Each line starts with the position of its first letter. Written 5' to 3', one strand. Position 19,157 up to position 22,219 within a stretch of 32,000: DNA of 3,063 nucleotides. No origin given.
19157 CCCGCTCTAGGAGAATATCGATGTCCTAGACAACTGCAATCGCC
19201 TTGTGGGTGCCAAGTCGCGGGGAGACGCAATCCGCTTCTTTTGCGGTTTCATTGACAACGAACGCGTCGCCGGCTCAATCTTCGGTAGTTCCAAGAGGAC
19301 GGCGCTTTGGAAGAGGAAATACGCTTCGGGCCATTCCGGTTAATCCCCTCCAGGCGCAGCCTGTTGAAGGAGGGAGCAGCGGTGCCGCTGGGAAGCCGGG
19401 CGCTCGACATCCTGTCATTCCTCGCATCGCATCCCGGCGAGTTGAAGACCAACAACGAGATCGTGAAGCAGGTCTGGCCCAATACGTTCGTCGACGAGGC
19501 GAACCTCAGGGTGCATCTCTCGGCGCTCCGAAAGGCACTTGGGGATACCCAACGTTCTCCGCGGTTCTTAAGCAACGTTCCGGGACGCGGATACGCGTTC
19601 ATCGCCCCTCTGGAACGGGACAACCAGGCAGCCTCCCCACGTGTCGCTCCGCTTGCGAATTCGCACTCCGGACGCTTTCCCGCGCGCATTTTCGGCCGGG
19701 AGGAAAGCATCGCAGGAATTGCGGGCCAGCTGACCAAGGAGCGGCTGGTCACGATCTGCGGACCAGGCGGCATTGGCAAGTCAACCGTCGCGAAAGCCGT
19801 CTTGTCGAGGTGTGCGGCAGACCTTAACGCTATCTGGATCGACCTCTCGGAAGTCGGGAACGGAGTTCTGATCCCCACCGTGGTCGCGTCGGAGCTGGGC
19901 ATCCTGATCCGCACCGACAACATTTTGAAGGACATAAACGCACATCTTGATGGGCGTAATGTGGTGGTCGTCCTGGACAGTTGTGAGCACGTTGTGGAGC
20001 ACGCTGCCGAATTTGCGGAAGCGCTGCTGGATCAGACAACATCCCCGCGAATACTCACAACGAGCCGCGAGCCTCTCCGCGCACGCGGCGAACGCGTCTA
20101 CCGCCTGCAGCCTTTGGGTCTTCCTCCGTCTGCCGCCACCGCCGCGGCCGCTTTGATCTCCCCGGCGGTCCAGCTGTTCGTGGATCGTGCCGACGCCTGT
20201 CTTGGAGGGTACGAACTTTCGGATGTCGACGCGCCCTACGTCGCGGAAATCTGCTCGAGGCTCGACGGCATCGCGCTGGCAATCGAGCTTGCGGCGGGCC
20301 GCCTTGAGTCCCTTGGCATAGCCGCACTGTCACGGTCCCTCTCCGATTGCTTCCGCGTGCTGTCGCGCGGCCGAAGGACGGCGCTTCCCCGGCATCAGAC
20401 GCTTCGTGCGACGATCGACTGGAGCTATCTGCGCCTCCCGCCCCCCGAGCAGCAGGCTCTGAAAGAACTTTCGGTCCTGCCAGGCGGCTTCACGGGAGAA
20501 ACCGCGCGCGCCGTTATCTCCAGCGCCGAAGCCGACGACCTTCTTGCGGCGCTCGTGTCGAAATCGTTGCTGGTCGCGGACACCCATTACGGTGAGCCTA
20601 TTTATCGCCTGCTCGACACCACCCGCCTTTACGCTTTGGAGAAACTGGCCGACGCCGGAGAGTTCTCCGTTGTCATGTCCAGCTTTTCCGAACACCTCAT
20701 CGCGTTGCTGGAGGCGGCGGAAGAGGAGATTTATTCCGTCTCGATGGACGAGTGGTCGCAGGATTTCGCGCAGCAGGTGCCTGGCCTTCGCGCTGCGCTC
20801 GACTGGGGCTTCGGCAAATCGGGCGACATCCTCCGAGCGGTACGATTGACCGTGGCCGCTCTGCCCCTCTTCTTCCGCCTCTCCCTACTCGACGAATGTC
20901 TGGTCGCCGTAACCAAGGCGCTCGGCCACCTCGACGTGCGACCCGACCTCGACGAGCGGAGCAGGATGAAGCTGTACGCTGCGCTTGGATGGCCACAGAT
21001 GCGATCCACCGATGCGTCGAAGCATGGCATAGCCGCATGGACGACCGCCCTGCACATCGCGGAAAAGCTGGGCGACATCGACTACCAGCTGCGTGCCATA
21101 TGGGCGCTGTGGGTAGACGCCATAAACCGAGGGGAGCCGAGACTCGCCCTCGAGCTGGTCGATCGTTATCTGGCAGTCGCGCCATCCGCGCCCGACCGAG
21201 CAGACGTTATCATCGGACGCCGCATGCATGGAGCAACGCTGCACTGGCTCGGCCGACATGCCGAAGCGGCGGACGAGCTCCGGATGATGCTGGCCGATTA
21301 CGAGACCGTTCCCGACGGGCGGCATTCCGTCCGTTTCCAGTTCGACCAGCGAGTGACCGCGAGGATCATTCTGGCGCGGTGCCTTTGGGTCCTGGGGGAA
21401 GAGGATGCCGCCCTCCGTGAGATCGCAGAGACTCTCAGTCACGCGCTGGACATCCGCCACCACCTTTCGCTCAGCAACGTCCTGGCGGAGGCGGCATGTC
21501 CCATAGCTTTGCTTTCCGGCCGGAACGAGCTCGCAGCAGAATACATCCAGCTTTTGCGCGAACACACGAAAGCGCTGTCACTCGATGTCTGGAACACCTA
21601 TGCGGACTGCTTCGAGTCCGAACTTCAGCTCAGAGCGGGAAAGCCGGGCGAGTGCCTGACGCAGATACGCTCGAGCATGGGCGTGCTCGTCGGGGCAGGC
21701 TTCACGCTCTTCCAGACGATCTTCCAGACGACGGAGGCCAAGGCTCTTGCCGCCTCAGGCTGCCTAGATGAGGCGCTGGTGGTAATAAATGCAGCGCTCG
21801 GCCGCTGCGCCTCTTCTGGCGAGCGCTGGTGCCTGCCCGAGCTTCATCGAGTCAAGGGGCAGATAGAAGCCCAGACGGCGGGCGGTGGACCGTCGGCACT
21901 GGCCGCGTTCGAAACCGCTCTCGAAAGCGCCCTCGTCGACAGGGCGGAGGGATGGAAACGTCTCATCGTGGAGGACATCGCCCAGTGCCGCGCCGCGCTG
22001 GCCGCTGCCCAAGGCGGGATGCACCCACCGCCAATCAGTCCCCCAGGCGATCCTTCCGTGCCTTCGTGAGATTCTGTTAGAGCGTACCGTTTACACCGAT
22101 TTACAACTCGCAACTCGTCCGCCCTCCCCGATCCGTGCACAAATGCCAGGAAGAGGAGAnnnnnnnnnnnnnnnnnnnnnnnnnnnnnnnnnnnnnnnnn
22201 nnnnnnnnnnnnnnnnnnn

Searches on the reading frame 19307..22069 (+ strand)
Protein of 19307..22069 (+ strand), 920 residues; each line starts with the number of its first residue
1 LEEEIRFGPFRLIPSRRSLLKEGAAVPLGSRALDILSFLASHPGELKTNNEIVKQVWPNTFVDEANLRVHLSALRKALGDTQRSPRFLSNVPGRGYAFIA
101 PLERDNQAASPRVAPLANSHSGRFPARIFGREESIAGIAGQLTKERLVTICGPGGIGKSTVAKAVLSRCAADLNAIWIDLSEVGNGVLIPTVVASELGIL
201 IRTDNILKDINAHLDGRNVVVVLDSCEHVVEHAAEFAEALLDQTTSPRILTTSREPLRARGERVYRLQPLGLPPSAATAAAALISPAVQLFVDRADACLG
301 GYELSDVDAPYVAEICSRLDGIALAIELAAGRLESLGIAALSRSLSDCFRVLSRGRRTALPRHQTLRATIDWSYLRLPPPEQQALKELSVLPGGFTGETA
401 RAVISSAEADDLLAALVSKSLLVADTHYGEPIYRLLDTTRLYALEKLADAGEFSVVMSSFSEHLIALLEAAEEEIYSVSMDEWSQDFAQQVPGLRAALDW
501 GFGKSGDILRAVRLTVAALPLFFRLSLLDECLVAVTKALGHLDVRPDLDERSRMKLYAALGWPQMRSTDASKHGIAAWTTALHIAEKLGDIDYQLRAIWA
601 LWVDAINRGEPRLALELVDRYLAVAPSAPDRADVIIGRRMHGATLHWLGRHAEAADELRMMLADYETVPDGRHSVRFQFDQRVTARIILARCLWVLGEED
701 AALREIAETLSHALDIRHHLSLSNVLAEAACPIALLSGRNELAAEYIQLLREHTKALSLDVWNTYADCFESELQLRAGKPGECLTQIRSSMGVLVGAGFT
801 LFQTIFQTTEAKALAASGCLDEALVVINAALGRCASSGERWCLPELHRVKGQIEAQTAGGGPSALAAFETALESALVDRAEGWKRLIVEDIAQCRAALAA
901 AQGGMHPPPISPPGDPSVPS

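Call 6: search_protein_families(library=pfam, proteins=[window:19307-22069:+], max_evalue=0.001)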
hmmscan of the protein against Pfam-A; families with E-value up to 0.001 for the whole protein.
window:19307-22069:+ (920 aa): 7 families
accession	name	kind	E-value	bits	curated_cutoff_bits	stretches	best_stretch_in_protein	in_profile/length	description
PF00486.34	Trans_reg_C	-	2.3e-15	56.9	26.2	1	24-98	2-77/77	Transcriptional regulatory protein, C terminal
PF13401.12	AAA_22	-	2.5e-05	25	27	1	144-245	4-115/130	AAA domain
PF20703.3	nSTAND1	-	2.6e-05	24.5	27.1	1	127-252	15-158/379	Novel STAND NTPase 1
PF13191.12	AAA_16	-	0.00011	23.2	32.6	0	128-172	2-51/167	AAA ATPase domain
PF20720.3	nSTAND3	-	0.00018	21.7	27.2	0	141-178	13-51/155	Novel STAND NTPase 3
PF25199.1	nSTAND_NTPase5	-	0.00062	20.1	34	0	144-255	40-134/145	Novel STAND NTPase 5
PF00931.28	NB-ARC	-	0.00098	18.9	23.5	0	136-255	6-137/248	NB-ARC domain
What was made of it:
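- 19307..22069 (+): Regulator gene (920 aa). It has an N-terminal ToxR/CadC-like OmpR-class winged helix (about residues 1-105), a roughly 20-residue linker, a STAND NTPase (NOD; Walker A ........), and a C-terminal TPR-like helical array. There is no BTAD domain. Pfam Trans_reg_C scores 56.9 bits, with sub-threshold nSTAND1, NB-ARC and AAA hits (call 6).
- Checked: The upstream ORF 19307-22069 carries Trans_reg_C (56.9 bits against a cut-off of 26.2, residues 24-98) followed by STAND-type NTPase hits (call 6).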

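Call 9: find_related_loci(query=window:19307-22069:+, collection=genome_contigs, flank=4000)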
Query window:19307-22069:+ (920 aa) in genome_contigs; peptide patterns used: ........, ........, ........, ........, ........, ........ (x = any residue, [..] = any of these).
79 stretches matched a pattern; 4 encode a relative of the query (tblastn E <= 1e-3); 3 distinct loci.
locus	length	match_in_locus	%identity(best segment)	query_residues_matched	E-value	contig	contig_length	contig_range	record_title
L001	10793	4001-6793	92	1-920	0e+0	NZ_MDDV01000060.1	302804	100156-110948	Ensifer sp. LCM 4579 contig_8, whole genome shotgun sequence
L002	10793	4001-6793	91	1-920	0e+0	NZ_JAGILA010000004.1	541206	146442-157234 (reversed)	Sinorhizobium kostiense strain DSM 13372 Ga0454096_04, whole genome shotgun sequence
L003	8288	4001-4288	30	4-98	1e-8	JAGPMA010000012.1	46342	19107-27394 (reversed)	MAG: Oscillospiraceae bacterium isolate Gw_SlPrim_bin_114 Gw_SlPrim_444_length_46342_cov_6.043579, whole genome shotgun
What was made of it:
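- Tried and rejected: L003 is an unrelated Oscillospiraceae winged-helix protein (call 9).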

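Call 14: search_dna_similar(query=window:19307-22069:+, collection=plasmids, mode=protein, max_rows=60, rows=spread)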
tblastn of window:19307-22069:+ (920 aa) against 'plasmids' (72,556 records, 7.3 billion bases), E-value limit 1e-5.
Records with a match: 659; places in all: 980; records where one place covers at least 80% of the query: 165.
Best place of each record, by identity: >=99% 2; 95-99% 18; 60-80% 3; <60% 636.
By first word of the organism name: Sinorhizobium 119; Ralstonia 113; Rhizobium 83; Streptomyces 52; Rhodococcus 44; Bacillus 33; Deinococcus 20; Burkholderia 12; Paraburkholderia 11; Bradyrhizobium 10; and 60 more.
By predicted mobility (MOB-suite, as given by PLSDB): non-mobilizable 304; mobilizable 217; conjugative 138.
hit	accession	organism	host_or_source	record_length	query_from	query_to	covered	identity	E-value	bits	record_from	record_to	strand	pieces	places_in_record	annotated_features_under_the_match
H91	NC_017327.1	Sinorhizobium meliloti SM11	-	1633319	1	906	98%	99.9%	0e+0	1669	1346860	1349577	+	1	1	none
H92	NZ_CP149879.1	Sinorhizobium medicae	Medicago sativa,Cell Culture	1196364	1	906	98%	97.4%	0e+0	1631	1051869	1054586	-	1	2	record has no annotation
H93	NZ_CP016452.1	Sinorhizobium sp. RAC02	Microbial isolate,Algal phycosphere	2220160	4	891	97%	59.2%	0e+0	946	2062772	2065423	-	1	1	none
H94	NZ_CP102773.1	Bosea sp. NBC_00550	-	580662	7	884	95%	39.1%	4e-148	493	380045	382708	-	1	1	helix-turn-helix transcriptional regulator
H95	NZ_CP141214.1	Sinorhizobium meliloti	alfalfa,Isolate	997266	5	884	96%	36.9%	2e-131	444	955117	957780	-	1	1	winged helix-turn-helix domain-containing protein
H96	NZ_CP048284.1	Rhizobium leguminosarum bv. viciae 248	Fava bean,whole organism,nodules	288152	7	853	92%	36.7%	2e-117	403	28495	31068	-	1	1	winged helix-turn-helix domain-containing protein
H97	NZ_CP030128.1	Indioceanicola profundi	sediment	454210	4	884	96%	34.6%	2e-117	403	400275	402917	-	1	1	winged helix-turn-helix domain-containing protein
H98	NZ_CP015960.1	Paraburkholderia caribensis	Mimosa,single cell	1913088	5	853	92%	34.7%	2e-106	370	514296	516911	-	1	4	none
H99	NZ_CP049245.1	Allorhizobium pseudoryzae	cell culture,soil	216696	7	878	95%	33.0%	2e-87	314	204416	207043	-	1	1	winged helix-turn-helix domain-containing protein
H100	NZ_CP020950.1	Rhizobium sp. CIAT894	-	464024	7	875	94%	32.4%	9e-92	327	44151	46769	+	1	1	winged helix-turn-helix domain-containing protein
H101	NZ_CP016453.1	Sphingobium sp. RAC03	Microbial isolate,Algal phycosphere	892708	5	857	93%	32.6%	1e-87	315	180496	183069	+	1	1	winged helix-turn-helix domain-containing protein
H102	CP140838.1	Rhizobium beringeri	Trifolium pratense,whole organism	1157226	2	876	95%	31.3%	6e-98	345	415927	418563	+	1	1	winged helix-turn-helix domain-containing protein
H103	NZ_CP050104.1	Rhizobium leguminosarum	Trifolium repens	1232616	2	876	95%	31.1%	2e-96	341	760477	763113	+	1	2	record has no annotation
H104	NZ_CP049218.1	Agrobacterium tumefaciens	Clematis,cell culture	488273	5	873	94%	31.0%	3e-93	331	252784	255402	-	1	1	winged helix-turn-helix domain-containing protein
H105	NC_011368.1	Rhizobium leguminosarum bv. trifolii WSM2304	-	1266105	15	884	95%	30.3%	2e-84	305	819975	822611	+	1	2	record has no annotation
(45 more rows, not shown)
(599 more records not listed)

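Call 15: get_annotated_region(hit=H93, flank=5000)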
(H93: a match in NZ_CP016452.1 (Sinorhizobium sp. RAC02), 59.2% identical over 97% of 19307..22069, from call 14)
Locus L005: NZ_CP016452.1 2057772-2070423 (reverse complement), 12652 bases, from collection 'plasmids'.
description: Sinorhizobium sp. RAC02 plasmid pBSY16_1, complete sequence
organism: Sinorhizobium sp. RAC02 (NCBI taxid 1842534)
taxonomy: Bacteria; Pseudomonadota; Alphaproteobacteria; Hyphomicrobiales; Rhizobiaceae; Sinorhizobium; Sinorhizobium sp. RAC02
host: -; source: Microbial isolate,Algal phycosphere; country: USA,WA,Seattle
typing (MOB-suite, as given by PLSDB): non-mobilizable
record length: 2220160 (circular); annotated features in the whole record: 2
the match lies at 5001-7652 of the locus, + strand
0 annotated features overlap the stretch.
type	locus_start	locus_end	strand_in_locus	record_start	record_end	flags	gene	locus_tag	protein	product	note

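Call 16: get_annotated_region(hit=H94, flank=5000)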
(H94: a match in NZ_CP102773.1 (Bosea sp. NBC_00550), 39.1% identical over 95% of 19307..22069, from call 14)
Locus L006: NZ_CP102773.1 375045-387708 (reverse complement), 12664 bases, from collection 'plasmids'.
description: Bosea sp. NBC_00550 plasmid pNBC550, complete sequence
organism: Bosea sp. NBC_00550 (NCBI taxid 2969621)
taxonomy: Bacteria; Pseudomonadota; Alphaproteobacteria; Hyphomicrobiales; Boseaceae; Bosea; Bosea sp. NBC 00550
host: -; source: -; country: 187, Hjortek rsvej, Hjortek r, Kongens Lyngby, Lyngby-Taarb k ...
typing (MOB-suite, as given by PLSDB): non-mobilizable
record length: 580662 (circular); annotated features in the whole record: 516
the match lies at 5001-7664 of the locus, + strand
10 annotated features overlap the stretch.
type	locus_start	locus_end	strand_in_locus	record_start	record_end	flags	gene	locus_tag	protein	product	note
CDS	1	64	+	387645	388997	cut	-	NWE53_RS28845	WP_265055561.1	AtzE family amidohydrolase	-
CDS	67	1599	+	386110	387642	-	-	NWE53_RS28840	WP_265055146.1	amidohydrolase family protein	-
CDS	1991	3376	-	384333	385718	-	-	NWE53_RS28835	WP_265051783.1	IS1182 family transposase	-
CDS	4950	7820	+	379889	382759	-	-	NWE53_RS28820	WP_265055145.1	helix-turn-helix transcriptional regulator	-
CDS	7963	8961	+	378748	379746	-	-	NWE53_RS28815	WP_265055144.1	zinc-dependent alcohol dehydrogenase family protein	-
CDS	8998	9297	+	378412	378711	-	-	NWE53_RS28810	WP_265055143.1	tautomerase family protein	GO:0006725 - cellular aromatic compound metabolic process [Evidence IEA]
CDS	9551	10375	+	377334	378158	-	-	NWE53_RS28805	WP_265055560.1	alpha/beta hydrolase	-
CDS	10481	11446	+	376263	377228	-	-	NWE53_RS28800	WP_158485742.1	MBL fold metallo-hydrolase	-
CDS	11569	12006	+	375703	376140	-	-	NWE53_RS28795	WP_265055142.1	DsrE family protein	-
CDS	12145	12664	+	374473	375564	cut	-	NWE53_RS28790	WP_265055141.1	Gfo/Idh/MocA family oxidoreductase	-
